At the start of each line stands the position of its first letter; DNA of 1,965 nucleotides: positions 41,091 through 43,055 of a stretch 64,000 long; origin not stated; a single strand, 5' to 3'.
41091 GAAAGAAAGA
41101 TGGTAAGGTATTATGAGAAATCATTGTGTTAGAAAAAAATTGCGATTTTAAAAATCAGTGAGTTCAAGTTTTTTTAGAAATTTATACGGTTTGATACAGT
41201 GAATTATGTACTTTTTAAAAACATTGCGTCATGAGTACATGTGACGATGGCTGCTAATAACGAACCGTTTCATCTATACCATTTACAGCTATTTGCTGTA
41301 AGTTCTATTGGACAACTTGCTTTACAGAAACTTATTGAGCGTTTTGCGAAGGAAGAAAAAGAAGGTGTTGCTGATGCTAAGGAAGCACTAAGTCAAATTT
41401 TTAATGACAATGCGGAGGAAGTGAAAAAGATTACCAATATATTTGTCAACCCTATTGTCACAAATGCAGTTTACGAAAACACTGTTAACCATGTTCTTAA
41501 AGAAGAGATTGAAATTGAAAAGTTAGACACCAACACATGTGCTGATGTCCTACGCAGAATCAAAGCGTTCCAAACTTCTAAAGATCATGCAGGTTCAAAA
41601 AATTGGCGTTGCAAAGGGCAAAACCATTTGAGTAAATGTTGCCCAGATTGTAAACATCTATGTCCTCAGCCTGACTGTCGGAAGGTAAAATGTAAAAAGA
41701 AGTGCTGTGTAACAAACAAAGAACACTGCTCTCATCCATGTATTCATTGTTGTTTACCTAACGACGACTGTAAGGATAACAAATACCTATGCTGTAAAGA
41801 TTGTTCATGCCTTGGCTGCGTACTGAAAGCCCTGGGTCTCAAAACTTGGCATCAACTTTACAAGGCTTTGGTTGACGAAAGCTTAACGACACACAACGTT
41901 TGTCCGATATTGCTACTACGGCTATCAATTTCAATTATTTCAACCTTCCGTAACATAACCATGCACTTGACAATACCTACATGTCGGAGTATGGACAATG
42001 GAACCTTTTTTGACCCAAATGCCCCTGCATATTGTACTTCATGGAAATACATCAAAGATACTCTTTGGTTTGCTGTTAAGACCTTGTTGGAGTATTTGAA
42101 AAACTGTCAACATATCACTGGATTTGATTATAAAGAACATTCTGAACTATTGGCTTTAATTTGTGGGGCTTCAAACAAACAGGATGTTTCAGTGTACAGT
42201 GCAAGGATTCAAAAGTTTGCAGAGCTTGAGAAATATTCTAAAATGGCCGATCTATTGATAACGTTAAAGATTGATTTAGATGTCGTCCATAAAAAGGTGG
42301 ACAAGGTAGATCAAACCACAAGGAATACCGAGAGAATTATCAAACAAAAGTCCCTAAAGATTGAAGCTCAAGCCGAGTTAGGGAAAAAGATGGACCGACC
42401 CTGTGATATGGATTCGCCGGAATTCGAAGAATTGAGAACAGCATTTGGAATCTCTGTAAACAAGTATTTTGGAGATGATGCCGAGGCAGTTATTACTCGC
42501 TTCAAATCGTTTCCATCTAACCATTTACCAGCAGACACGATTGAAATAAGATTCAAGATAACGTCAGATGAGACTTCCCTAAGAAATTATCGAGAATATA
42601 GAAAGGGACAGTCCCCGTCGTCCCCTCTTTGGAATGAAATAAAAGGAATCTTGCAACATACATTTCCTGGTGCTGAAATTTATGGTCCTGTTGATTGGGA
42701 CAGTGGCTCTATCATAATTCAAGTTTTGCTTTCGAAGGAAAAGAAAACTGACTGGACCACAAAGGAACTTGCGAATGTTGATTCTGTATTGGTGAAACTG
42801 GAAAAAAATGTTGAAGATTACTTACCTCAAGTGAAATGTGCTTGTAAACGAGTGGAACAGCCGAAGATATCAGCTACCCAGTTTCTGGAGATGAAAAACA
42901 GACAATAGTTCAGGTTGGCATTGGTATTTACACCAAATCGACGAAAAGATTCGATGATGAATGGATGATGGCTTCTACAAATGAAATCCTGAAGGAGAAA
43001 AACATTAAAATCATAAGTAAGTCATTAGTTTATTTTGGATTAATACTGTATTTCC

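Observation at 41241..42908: Orphan-looking intronless 555-aa ORF with a dense Cys cluster, between two foldback elements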

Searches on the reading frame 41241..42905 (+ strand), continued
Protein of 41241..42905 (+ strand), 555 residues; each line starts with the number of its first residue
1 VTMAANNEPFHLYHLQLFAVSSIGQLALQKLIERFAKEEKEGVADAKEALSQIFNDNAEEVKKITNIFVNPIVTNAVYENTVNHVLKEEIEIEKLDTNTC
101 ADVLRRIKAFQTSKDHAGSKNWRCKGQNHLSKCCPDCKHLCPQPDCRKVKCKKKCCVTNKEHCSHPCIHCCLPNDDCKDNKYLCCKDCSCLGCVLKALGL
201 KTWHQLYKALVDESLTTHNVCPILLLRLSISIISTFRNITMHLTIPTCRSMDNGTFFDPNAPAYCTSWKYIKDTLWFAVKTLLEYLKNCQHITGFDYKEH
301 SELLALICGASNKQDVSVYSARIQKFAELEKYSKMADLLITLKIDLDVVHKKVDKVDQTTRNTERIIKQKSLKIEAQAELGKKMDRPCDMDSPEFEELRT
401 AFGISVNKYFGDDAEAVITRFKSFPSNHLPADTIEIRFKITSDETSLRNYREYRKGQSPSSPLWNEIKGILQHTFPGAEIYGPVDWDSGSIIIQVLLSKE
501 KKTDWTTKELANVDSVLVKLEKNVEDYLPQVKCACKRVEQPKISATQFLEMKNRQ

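Call 71: list_cluster_members(proteins=[P0061, P0064, P0068, P0073, P0083, P0088, P0093, P0104, P0134, P0148])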
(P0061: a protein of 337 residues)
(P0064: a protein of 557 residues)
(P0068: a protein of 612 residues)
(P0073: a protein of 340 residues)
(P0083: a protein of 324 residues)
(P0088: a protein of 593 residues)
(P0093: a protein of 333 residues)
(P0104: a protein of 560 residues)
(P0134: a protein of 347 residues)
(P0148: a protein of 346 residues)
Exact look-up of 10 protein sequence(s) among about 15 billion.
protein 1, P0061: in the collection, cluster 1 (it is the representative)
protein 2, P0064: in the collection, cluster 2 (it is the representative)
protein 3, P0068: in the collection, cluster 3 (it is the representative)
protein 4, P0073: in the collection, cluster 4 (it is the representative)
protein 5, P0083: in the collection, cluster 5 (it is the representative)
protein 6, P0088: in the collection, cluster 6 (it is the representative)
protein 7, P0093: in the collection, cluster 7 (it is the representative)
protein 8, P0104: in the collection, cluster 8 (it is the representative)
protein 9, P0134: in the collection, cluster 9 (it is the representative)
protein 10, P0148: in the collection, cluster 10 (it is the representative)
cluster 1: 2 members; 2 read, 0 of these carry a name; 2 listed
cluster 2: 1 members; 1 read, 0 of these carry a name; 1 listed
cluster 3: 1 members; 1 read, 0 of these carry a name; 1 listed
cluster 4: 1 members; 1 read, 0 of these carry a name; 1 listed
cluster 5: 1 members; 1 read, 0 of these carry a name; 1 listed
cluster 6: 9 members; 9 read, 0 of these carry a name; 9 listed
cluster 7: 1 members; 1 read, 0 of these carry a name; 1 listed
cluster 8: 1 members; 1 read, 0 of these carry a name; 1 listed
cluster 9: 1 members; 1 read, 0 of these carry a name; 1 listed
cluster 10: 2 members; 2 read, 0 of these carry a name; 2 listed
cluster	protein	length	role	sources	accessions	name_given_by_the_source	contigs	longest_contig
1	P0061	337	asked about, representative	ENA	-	-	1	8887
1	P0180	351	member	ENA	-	-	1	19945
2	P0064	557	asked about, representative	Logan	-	-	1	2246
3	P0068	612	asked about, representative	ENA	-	-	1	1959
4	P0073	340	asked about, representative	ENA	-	-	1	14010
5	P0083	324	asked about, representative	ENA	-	-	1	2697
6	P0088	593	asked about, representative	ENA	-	-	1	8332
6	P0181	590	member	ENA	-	-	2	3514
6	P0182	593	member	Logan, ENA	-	-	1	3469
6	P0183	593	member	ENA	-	-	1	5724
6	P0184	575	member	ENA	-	-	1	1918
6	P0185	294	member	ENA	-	-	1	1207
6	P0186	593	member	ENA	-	-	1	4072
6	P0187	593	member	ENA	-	-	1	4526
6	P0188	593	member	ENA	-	-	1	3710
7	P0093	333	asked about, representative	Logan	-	-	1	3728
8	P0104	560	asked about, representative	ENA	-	-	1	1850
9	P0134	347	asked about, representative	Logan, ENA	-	-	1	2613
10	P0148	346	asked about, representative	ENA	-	-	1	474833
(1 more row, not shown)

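Call 90: list_cluster_members(proteins=[P0011, P0014, P0019, P0024, P0025, P0030, P0033, P0035, P0037, P0041])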
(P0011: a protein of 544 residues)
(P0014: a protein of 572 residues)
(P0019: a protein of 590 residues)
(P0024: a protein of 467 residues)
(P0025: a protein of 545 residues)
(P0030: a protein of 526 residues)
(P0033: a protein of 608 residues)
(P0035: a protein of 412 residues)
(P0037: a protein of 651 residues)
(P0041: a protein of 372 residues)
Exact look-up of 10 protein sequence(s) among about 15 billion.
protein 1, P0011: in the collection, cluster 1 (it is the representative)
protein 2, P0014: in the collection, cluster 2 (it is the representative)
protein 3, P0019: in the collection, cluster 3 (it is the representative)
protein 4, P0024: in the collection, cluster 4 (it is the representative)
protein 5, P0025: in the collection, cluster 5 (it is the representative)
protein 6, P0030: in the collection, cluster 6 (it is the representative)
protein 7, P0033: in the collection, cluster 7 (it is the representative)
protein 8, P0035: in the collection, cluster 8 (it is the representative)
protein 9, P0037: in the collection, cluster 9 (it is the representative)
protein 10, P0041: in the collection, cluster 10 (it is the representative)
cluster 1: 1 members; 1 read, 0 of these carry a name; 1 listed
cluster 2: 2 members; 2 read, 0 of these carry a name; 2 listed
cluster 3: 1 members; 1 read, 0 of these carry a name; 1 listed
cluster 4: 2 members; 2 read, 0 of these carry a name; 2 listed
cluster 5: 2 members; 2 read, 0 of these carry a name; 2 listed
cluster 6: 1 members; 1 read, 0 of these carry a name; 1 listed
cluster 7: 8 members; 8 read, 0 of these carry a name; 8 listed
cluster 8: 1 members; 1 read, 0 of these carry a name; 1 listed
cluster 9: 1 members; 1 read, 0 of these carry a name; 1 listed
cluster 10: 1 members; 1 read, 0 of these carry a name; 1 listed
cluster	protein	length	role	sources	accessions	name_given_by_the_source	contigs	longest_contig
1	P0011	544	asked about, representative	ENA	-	-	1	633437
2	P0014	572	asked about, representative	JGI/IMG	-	-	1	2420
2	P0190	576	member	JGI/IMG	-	-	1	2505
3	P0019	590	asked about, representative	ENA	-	-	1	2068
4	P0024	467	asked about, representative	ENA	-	-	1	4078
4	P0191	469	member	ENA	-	-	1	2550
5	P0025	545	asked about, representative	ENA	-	-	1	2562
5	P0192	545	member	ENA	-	-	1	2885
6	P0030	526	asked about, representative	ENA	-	-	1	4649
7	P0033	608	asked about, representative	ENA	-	-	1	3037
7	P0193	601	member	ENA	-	-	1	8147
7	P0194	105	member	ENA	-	-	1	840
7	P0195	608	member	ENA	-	-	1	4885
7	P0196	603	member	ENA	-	-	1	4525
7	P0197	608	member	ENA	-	-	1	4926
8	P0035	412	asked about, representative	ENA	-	-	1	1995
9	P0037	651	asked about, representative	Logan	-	-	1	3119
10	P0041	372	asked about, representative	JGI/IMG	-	-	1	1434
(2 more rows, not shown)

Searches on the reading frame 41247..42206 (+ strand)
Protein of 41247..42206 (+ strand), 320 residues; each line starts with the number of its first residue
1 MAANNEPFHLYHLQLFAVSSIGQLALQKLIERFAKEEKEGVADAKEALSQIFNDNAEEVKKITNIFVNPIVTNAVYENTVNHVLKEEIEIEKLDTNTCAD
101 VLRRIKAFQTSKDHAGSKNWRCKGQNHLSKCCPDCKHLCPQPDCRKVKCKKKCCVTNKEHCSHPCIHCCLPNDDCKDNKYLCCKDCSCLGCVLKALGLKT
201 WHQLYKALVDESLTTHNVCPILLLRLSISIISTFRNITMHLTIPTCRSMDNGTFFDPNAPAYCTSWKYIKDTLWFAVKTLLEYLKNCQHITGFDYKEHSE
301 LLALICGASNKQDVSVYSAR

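Call 43: search_solved_structures(query=A3, max_evalue=10)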
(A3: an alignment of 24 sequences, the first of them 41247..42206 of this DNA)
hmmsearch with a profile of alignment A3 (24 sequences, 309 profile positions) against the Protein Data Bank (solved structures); distinct sequences matched with E-value up to 10: 5.
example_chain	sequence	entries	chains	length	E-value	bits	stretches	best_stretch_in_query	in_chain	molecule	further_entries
9wiw_A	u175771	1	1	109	0.016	17.8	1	240-300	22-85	Endoribonuclease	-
4jfa_A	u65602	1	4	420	0.56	12.8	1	8-62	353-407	Tryptophan--tRNA ligase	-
8pcw_A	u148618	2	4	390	0.59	12.7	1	15-121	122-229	CRISPR system endoribonuclease Csm6'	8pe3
4j75_A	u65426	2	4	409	1.5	11.4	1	8-61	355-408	Tryptophanyl-tRNA synthetase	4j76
1f4s_P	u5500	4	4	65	4.6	9.8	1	133-171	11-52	ETHANOL REGULON TRANSCRIPTIONAL FACTOR | PROTEIN (ETHANOL REGULON TRANSCRIPTIONAL ACTIVATOR)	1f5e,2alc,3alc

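Call 44: find_homologous_proteins(query=A3, max_evalue=0.01)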
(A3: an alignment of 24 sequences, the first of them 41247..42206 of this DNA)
Query A3 (24 sequences) (320 aa, profile of the alignment): 3 proteins with E <= 0.01 among 4938 candidates.
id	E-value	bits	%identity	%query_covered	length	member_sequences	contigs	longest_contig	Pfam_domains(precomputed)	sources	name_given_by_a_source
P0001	1.0e-90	322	62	99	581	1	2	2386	-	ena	-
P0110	9.8e-67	244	26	55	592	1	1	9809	-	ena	-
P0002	9.9e-25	106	63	40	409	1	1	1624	-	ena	-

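Call 46: search_solved_structures(query=A3, max_evalue=1, show_alignments=3)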
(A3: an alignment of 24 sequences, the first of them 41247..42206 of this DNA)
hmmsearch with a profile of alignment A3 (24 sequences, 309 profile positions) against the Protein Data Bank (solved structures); distinct sequences matched with E-value up to 1: 3.
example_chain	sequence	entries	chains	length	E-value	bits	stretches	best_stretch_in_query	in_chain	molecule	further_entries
9wiw_A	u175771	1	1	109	0.016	17.8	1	240-300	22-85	Endoribonuclease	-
4jfa_A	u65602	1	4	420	0.56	12.8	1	8-62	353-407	Tryptophan--tRNA ligase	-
8pcw_A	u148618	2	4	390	0.59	12.7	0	15-121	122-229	CRISPR system endoribonuclease Csm6'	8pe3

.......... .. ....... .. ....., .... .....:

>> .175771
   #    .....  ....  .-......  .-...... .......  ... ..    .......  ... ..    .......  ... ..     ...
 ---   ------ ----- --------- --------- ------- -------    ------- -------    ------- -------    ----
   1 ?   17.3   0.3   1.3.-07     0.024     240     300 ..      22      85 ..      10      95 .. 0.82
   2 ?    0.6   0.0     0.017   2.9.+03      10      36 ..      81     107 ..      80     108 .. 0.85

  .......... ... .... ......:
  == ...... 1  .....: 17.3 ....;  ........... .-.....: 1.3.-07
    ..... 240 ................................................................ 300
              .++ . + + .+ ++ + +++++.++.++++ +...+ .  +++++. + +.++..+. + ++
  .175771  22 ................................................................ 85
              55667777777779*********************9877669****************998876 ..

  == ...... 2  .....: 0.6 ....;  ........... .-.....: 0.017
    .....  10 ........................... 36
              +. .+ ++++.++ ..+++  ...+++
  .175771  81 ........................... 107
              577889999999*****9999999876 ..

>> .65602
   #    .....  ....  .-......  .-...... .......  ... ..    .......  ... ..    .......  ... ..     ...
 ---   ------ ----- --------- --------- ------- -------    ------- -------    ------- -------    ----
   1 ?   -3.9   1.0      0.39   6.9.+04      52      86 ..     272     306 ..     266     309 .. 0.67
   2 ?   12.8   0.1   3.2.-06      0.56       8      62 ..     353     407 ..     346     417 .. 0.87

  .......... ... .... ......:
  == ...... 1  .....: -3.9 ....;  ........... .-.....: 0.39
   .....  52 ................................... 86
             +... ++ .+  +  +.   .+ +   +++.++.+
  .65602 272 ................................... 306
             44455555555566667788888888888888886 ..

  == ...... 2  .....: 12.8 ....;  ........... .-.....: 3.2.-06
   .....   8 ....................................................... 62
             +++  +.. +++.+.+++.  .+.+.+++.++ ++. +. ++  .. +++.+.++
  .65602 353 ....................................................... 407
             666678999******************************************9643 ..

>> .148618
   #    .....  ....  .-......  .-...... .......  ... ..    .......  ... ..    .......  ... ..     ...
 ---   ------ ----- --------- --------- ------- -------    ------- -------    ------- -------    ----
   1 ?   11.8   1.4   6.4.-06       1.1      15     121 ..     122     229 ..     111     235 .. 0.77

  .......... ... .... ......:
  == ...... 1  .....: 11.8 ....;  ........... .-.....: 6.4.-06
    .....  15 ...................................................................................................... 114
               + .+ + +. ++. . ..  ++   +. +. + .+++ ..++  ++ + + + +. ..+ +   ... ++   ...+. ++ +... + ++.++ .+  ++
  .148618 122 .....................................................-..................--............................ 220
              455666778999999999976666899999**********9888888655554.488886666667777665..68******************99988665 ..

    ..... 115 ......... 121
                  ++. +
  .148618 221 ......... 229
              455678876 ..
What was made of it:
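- On HEPN superfamily: The PDB profile search gives at best E 0.016 (calls 43, 46).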

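Call 53: predict_structure(alignment_id=A3)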
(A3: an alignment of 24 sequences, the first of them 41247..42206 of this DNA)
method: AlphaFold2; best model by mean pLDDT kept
length: 320 residues; sequences in the alignment: 24
mean_pLDDT: 86.7   pTM: 0.86
mean pLDDT of the five models: 86.7, 85.8, 85.7, 85.1, 80.0
residues with pLDDT >= 90: 195; 70-90: 77; 50-70: 43; < 50: 5
segments of 3 or more residues with pLDDT < 50: 1-3
pLDDT, mean of each block of 10 residues (from residue 1): 68 95 98 96 98 97 96 98 98 97 94 66 58 65 80 79 70 67 63 84 92 78 93 94 94 93 96 97 97 97 94 81
secondary structure, 60 per line:
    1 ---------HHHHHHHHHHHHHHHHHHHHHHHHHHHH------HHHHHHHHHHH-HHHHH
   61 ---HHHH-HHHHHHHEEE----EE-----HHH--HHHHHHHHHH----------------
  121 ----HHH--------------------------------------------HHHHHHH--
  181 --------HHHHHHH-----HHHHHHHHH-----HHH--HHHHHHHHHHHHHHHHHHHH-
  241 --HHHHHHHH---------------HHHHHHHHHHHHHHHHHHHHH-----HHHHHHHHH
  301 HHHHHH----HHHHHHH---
elements in order: H10-37 H44-54 H56-60 H64-67 H69-75 E76-78 H95-104 H172-178 H189-195 H201-209 H220-239 H243-250 H266-286 H292-306 H311-317
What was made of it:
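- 41268..42176 (+): N-terminal helical HEPN-like domain (aa ~8-310), including the Cys-rich insert. AF2 model from a 24-sequence alignment: pLDDT 86.7, pTM 0.86, with helices 10-37, 95-104, 220-239 and 266-286 (call 53).
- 41526..41528 (+): Codon of invariant Asp94, at the N-terminal end of helix 95-104. Candidate for the 'helix-2' acidic residue of HEPN domains. Helix position from call 53.
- On HEPN superfamily: The Cys cluster (aa ~110-191) plus two short helices lie between helix 95-104 and helix 220-239 (call 53).
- D94 precedes helix 95-104, and the Cys cluster lies between these two helices (call 53).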

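Call 74: fold_search(model_id=the predicted structure, library=pdb)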
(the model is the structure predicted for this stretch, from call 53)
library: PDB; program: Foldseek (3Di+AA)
matches with E <= 10: 35; with E <= 0.001: 0
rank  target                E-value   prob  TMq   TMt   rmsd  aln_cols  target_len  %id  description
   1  2rld_B                7.5e-01  0.51  0.16  0.36   9.5       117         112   17  CRYSTAL STRUCTURE OF A PROTEIN WITH UNKNOWN FUNCTION FROM S23 RIBOSOMAL PROTEIN FAMILY (BT_0352) FROM BACTEROIDES THET (released 2007-10-30)
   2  2ynq_D                1.4e+00  0.08  0.10  0.19  11.8       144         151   11  Crystal Structure of Geobacillus thermodenitrificans EssB extracellular fragment (released 2012-12-05)
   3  2rld_E                1.6e+00  0.30  0.16  0.36   9.3       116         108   17  CRYSTAL STRUCTURE OF A PROTEIN WITH UNKNOWN FUNCTION FROM S23 RIBOSOMAL PROTEIN FAMILY (BT_0352) FROM BACTEROIDES THET (released 2007-10-30)
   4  1x90_A                2.2e+00  0.23  0.17  0.32   9.4       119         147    9  Crystal structure of mutant form B of a pectin methylesterase inhibitor from Arabidopsis (released 2004-12-28)
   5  2rld_C                2.5e+00  0.21  0.16  0.34   9.5       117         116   17  CRYSTAL STRUCTURE OF A PROTEIN WITH UNKNOWN FUNCTION FROM S23 RIBOSOMAL PROTEIN FAMILY (BT_0352) FROM BACTEROIDES THET (released 2007-10-30)
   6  1x91                  2.7e+00  0.21  0.17  0.31   9.9       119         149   11  Crystal structure of mutant form A of a pectin methylesterase inhibitor from Arabidopsis (released 2004-12-28)
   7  2rld_A                3.2e+00  0.16  0.16  0.34   9.5       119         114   18  CRYSTAL STRUCTURE OF A PROTEIN WITH UNKNOWN FUNCTION FROM S23 RIBOSOMAL PROTEIN FAMILY (BT_0352) FROM BACTEROIDES THET (released 2007-10-30)
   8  2gsc_E                3.7e+00  0.15  0.17  0.36   9.7       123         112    9  Crystal Structure of the Conserved Hypothetical Cytosolic Protein Xcc0516 from Xanthomonas campestris (released 2006-10-03)
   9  4oyd_B                4.0e+00  0.13  0.14  0.32  11.8       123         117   11  Crystal structure of a computationally designed inhibitor of an Epstein-Barr viral Bcl-2 protein (released 2014-07-09)
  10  4n6b_E                4.2e+00  0.10  0.13  0.16  13.0       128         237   15  Soybean Serine Acetyltransferase Complexed with CoA (released 2013-11-13)
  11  1x8z_A                4.4e+00  0.14  0.17  0.31   9.6       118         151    9  Crystal structure of a pectin methylesterase inhibitor from Arabidopsis thaliana (released 2004-12-28)
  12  8r1e_B                5.5e+00  0.09  0.15  0.09  11.3       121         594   10  crystal structure of acyl-CoA dehydrogenase FadE2 mutant (PA0508 M130G E296A Q303A) from Pseudomonas aeruginosa (released 2025-02-19)
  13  4n6b_B                5.5e+00  0.08  0.13  0.17  13.3       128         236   13  Soybean Serine Acetyltransferase Complexed with CoA (released 2013-11-13)
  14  2gsc_B                5.7e+00  0.11  0.16  0.34   9.5       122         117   11  Crystal Structure of the Conserved Hypothetical Cytosolic Protein Xcc0516 from Xanthomonas campestris (released 2006-10-03)
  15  8zyo_B                5.7e+00  0.03  0.10  0.14  18.3       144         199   13  Cryo-EM Structure of astemizole-bound hERG Channel (released 2024-09-18)
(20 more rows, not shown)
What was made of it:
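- On HEPN superfamily: Foldseek gives E>0.7 (call 74).
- Foldseek finds nothing below E 0.7 (call 74).
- Tried and rejected: Foldseek against the PDB found nothing (call 74).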

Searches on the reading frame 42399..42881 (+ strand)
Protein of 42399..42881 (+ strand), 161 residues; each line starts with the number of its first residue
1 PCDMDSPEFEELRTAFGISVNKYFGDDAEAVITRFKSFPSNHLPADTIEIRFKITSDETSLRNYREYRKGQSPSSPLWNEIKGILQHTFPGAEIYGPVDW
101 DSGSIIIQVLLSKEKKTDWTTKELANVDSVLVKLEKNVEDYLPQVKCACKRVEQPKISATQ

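Call 83: search_solved_structures(query=A6, max_evalue=10, show_alignments=2)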
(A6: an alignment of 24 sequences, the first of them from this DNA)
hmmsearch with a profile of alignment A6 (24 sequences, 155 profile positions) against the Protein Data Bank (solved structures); distinct sequences matched with E-value up to 10: 1.
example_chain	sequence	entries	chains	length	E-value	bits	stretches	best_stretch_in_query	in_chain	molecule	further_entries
4tvs_A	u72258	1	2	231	0.053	16.7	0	59-90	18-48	Torsin-1A-interacting protein 1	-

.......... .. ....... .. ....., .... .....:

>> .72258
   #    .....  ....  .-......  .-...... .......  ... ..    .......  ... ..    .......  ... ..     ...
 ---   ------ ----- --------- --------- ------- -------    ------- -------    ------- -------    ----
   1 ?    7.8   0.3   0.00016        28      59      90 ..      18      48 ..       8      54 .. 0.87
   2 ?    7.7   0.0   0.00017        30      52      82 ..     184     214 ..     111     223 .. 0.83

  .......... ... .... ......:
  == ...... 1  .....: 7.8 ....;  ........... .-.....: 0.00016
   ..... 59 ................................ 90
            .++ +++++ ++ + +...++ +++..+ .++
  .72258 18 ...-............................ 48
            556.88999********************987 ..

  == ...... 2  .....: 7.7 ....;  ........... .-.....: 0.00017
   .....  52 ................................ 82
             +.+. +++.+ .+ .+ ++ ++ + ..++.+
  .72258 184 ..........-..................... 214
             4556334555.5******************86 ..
